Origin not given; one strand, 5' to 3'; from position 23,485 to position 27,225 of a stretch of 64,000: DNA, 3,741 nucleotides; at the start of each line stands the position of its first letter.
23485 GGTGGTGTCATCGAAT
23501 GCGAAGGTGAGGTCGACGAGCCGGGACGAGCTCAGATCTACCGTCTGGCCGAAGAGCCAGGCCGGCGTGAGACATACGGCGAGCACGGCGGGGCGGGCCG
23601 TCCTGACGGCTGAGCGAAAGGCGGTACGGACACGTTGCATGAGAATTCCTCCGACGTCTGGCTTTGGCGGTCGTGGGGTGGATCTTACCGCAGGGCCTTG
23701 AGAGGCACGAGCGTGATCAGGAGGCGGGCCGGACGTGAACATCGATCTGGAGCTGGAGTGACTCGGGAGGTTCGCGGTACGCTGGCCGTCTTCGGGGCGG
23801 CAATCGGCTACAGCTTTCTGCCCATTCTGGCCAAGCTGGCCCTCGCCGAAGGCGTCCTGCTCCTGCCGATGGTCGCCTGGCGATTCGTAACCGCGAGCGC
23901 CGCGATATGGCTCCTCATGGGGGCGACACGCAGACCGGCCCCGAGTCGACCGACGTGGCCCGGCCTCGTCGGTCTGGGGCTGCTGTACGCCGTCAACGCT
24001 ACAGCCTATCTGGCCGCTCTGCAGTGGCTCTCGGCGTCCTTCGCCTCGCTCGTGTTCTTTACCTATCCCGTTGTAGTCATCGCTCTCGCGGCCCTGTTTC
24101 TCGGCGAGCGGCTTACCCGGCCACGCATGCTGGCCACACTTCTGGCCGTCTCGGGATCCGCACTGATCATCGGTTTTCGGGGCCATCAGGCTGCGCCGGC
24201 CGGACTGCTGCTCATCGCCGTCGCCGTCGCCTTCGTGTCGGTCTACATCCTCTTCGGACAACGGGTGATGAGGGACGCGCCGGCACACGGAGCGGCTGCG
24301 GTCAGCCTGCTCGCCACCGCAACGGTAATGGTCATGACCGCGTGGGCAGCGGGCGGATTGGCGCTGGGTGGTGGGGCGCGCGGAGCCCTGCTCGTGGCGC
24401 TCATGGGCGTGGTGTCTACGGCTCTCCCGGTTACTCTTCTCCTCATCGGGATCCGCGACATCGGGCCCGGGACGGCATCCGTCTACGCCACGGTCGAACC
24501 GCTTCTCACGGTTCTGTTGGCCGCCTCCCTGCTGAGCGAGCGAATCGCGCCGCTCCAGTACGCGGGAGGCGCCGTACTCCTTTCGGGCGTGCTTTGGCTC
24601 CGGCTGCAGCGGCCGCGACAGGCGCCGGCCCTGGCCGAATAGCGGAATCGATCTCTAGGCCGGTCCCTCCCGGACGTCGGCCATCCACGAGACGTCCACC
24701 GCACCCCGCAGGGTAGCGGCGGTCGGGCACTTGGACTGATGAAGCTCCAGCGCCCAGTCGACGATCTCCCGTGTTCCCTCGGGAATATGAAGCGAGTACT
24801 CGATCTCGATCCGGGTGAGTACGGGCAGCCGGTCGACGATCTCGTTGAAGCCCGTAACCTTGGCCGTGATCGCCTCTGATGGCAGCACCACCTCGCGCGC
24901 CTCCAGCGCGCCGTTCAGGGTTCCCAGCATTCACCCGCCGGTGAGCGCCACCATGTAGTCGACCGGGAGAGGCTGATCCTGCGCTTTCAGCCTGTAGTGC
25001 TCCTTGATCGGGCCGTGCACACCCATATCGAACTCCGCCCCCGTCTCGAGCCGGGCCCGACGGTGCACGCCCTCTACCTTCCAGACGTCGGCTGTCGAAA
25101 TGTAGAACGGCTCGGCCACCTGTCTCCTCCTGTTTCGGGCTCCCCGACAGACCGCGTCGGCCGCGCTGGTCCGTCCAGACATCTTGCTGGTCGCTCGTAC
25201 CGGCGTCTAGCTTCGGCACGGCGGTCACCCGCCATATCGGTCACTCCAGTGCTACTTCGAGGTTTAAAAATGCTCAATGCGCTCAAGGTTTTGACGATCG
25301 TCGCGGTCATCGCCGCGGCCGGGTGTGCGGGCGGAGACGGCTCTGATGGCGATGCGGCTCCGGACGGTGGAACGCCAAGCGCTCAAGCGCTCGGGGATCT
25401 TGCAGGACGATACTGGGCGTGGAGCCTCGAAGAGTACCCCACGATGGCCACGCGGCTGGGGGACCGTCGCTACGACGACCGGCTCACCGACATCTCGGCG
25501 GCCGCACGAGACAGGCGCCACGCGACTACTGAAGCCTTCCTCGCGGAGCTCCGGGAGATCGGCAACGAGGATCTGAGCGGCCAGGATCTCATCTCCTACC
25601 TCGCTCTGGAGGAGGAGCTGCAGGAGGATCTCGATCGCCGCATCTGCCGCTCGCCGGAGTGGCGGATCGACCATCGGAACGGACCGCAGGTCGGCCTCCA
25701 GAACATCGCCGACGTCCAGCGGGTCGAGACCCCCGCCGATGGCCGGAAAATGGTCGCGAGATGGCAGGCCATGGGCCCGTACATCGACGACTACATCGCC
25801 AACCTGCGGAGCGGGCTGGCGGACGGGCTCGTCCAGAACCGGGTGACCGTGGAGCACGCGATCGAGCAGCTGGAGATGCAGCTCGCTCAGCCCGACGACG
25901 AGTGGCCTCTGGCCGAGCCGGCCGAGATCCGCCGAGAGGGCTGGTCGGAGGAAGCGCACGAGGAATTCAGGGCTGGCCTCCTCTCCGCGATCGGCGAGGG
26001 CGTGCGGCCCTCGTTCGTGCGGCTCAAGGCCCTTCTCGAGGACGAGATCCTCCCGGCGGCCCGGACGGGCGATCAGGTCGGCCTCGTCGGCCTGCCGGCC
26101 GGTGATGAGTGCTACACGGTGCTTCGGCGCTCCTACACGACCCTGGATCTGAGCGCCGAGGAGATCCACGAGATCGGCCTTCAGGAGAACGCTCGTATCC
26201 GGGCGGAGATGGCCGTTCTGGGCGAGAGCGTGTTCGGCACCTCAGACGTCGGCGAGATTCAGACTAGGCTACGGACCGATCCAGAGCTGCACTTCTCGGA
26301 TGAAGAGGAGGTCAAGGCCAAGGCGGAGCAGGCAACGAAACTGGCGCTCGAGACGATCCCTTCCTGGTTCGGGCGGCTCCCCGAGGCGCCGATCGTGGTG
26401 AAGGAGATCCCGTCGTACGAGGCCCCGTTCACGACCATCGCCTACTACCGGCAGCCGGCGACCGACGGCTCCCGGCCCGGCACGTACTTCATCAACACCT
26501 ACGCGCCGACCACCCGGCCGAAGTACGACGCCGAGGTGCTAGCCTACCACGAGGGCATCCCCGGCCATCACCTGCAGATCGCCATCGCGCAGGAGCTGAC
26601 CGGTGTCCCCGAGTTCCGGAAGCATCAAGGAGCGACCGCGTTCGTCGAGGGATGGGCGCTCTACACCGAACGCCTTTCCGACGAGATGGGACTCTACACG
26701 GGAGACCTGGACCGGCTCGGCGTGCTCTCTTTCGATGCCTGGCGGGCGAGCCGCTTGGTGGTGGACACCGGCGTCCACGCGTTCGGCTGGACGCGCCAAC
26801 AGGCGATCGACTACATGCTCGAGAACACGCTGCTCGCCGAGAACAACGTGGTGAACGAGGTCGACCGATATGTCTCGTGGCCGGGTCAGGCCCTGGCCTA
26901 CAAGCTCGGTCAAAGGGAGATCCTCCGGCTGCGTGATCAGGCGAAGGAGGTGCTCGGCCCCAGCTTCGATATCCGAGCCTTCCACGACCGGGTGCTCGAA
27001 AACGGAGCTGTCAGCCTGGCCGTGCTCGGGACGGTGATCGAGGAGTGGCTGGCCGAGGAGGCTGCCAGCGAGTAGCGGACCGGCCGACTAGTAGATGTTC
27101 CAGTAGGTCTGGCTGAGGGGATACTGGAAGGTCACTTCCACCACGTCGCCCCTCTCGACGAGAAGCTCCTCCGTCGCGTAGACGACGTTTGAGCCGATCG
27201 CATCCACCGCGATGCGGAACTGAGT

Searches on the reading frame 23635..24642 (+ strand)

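Call 79: search_protein_families(library=pfam, proteins=[window:23635-24642:+], max_evalue=0.00001)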
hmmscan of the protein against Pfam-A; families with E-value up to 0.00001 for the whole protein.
window:23635-24642:+ (335 aa): 1 family
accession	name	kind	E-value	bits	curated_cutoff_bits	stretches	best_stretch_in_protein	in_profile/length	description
PF00892.27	EamA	-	3.8e-33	115.1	28.2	2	47-179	2-134/135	EamA-like transporter family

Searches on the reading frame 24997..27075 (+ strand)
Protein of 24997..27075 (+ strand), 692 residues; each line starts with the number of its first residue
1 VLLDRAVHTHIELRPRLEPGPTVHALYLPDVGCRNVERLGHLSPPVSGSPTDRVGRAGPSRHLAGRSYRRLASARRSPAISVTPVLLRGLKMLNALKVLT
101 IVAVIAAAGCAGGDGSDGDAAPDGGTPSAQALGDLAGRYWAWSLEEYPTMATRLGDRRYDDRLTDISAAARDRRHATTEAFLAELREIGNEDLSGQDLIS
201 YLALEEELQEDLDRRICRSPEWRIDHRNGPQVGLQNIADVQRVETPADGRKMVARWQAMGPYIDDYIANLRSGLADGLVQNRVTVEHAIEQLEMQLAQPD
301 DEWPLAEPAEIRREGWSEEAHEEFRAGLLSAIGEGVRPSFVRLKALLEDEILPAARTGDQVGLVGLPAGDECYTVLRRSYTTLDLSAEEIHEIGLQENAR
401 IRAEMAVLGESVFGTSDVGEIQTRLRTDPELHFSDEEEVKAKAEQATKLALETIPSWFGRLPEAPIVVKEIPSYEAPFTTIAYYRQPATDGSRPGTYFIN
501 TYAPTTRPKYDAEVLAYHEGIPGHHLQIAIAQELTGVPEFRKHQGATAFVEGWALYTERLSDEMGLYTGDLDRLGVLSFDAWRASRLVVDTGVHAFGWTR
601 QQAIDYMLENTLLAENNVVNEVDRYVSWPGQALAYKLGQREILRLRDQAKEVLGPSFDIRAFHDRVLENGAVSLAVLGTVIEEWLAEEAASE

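Call 79: search_protein_families(library=pfam, proteins=[window:24997-27075:+], max_evalue=0.00001)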
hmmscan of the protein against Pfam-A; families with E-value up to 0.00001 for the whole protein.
window:24997-27075:+ (692 aa): 1 family
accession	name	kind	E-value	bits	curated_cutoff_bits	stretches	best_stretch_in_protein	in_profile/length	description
PF05960.17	DUF885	-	1.6e-167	559.8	32.4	1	148-679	1-530/532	Bacterial protein of unknown function (DUF885)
